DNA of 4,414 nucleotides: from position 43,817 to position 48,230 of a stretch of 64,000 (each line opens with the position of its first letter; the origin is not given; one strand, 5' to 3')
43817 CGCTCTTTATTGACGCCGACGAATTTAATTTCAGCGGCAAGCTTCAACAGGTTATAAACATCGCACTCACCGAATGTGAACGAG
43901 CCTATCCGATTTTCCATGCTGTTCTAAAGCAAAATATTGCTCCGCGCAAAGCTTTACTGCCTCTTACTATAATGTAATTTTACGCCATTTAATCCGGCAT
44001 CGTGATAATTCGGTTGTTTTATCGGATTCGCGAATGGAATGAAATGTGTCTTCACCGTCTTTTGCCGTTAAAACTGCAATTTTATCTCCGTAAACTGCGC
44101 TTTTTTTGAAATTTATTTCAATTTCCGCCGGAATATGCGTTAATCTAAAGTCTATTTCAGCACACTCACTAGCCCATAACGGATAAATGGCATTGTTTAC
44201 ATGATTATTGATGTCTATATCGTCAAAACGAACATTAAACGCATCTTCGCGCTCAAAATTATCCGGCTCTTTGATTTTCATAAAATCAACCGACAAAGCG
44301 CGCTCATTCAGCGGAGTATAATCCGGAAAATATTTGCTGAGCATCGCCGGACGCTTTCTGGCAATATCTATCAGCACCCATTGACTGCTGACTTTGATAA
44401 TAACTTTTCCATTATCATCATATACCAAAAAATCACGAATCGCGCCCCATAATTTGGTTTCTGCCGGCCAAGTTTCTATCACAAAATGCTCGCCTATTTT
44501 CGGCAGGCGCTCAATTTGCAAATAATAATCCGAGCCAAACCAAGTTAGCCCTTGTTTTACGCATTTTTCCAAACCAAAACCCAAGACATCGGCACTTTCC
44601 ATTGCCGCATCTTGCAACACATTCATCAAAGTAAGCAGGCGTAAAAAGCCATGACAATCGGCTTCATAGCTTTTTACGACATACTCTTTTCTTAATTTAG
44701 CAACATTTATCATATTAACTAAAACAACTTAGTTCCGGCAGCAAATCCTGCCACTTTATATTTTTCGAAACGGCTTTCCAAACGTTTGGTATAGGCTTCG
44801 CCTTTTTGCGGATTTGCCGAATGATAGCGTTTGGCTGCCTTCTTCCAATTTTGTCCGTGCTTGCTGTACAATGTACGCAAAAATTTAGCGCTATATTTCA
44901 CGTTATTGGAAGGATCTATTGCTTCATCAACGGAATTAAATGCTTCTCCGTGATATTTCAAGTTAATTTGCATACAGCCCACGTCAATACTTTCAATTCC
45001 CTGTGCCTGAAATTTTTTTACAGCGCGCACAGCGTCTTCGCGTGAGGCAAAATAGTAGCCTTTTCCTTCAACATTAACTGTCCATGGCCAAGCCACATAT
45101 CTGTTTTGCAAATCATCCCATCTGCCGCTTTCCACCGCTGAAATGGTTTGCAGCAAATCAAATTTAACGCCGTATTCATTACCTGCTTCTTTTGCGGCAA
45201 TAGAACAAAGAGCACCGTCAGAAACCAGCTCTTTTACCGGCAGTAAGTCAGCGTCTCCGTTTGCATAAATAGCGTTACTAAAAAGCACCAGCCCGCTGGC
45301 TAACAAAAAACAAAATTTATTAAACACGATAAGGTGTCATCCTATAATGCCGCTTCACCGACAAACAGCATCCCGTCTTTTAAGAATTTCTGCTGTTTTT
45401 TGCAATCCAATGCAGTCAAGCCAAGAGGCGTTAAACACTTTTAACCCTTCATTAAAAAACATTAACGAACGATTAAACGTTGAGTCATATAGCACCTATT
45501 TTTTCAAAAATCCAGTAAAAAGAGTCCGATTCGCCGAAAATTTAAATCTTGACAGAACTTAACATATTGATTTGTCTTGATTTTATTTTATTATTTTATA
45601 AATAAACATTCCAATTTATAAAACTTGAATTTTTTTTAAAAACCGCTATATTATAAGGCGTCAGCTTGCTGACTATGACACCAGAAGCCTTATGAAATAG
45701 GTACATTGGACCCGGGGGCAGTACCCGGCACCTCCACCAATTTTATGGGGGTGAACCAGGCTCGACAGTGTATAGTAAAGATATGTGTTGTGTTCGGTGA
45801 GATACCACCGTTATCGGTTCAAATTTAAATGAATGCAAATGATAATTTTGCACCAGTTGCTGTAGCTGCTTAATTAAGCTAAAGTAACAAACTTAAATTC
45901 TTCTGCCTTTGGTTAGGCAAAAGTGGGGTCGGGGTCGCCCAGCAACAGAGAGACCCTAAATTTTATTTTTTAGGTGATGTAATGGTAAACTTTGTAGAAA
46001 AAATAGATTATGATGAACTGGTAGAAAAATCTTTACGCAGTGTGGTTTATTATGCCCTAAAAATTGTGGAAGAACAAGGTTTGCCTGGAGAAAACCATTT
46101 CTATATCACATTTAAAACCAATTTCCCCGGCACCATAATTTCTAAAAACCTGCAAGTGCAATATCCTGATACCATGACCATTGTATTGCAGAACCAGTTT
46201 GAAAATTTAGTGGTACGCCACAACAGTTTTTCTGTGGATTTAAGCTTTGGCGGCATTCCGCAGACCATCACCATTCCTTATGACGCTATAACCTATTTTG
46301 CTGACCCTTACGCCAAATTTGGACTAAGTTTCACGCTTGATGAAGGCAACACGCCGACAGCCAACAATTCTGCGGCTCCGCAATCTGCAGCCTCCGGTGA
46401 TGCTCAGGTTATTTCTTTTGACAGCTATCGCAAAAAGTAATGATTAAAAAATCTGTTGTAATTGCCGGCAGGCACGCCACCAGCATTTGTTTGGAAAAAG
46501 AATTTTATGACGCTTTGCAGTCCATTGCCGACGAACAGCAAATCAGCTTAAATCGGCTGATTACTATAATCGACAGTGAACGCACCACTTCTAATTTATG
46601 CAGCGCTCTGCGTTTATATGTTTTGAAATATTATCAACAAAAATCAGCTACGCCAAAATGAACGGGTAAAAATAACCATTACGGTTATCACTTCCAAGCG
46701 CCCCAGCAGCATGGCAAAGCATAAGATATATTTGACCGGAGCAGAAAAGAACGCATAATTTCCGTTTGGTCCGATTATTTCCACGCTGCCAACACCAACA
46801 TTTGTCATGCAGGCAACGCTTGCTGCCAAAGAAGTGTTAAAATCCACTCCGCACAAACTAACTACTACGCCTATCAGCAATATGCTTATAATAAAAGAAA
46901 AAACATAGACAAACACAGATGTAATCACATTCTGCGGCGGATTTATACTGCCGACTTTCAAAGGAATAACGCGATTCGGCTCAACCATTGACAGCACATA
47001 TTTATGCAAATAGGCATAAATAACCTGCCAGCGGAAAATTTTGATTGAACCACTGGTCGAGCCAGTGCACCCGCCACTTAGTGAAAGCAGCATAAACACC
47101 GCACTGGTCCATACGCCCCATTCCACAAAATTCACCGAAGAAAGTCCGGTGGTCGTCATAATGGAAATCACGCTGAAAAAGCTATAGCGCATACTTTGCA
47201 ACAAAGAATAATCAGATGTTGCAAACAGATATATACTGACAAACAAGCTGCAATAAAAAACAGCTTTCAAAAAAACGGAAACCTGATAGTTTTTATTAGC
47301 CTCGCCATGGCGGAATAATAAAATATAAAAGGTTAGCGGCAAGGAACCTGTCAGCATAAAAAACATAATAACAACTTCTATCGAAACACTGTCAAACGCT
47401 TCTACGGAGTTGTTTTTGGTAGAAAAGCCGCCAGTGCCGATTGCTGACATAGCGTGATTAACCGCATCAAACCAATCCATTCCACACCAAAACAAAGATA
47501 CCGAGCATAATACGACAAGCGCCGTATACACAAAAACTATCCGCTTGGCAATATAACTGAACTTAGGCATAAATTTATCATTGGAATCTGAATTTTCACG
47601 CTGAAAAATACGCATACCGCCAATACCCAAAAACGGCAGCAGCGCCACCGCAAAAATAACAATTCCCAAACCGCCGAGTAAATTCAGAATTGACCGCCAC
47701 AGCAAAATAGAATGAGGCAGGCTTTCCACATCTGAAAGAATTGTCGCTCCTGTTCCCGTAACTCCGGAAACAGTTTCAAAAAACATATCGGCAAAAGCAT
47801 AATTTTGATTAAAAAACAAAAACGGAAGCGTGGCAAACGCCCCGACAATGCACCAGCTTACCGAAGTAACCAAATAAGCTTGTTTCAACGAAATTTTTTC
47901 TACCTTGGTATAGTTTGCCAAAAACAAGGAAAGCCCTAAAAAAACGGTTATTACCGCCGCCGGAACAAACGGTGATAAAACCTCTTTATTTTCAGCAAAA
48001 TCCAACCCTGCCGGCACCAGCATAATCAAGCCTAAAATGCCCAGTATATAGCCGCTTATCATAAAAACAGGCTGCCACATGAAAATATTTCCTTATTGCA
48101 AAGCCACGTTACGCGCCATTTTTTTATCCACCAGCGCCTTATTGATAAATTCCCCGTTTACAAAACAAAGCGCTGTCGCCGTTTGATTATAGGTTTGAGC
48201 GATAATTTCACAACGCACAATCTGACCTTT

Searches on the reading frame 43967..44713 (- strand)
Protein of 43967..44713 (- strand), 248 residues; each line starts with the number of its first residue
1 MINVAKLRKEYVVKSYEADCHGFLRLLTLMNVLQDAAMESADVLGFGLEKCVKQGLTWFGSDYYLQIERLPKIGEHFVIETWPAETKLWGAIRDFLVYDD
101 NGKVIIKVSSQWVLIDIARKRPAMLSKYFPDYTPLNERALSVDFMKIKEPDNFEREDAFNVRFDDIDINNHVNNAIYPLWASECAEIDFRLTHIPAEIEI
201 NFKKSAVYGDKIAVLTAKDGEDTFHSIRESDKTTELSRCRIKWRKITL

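Call 69: search_protein_families(library=pfam, proteins=[window:43967-44713:-], max_evalue=0.001)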
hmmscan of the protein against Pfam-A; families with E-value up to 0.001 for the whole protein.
window:43967-44713:- (248 aa): 3 families
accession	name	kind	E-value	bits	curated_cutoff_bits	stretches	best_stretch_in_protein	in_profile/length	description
PF01643.23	Acyl-ACP_TE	-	6.2e-28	97.6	23.7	1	7-125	4-123/131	Acyl-ACP thioesterase N-terminal domain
PF20791.3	Acyl-ACP_TE_C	-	4.2e-18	65.8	21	1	154-245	7-101/101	Acyl-ACP thioesterase C-terminal domain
PF13279.12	4HBT_2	-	0.00043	21.2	25.5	0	161-189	1-29/122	Thioesterase-like superfamily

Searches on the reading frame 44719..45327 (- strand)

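Call 69: search_protein_families(library=pfam, proteins=[window:44719-45327:-], max_evalue=0.001)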
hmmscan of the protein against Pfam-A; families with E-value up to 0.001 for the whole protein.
window:44719-45327:- (202 aa): 1 family
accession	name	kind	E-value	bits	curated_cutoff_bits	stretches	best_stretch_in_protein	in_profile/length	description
PF01464.25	SLT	-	2e-07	31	21.3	1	45-177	3-103/117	Transglycosylase SLT domain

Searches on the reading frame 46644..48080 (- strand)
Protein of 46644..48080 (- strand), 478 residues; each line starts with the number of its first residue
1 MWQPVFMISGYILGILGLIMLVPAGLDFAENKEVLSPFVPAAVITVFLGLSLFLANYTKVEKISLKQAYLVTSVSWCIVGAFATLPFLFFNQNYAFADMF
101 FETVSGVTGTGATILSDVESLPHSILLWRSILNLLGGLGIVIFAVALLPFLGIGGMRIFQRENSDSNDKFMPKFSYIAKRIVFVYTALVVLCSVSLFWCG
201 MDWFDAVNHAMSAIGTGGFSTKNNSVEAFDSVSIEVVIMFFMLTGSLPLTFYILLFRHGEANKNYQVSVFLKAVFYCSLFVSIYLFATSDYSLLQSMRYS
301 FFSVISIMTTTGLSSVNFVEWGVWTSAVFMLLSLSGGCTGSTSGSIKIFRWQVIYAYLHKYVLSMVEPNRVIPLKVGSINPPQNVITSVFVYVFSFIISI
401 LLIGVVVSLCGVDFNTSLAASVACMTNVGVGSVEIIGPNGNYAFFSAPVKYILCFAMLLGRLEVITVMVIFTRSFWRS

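Call 69: search_protein_families(library=pfam, proteins=[window:46644-48080:-], max_evalue=0.001)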
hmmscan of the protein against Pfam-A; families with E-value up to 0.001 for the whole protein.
window:46644-48080:- (478 aa): 1 family
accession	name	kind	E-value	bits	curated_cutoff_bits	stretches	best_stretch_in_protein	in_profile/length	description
PF02386.22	TrkH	-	3.3e-50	171.4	27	2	46-247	13-232/502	Cation transport protein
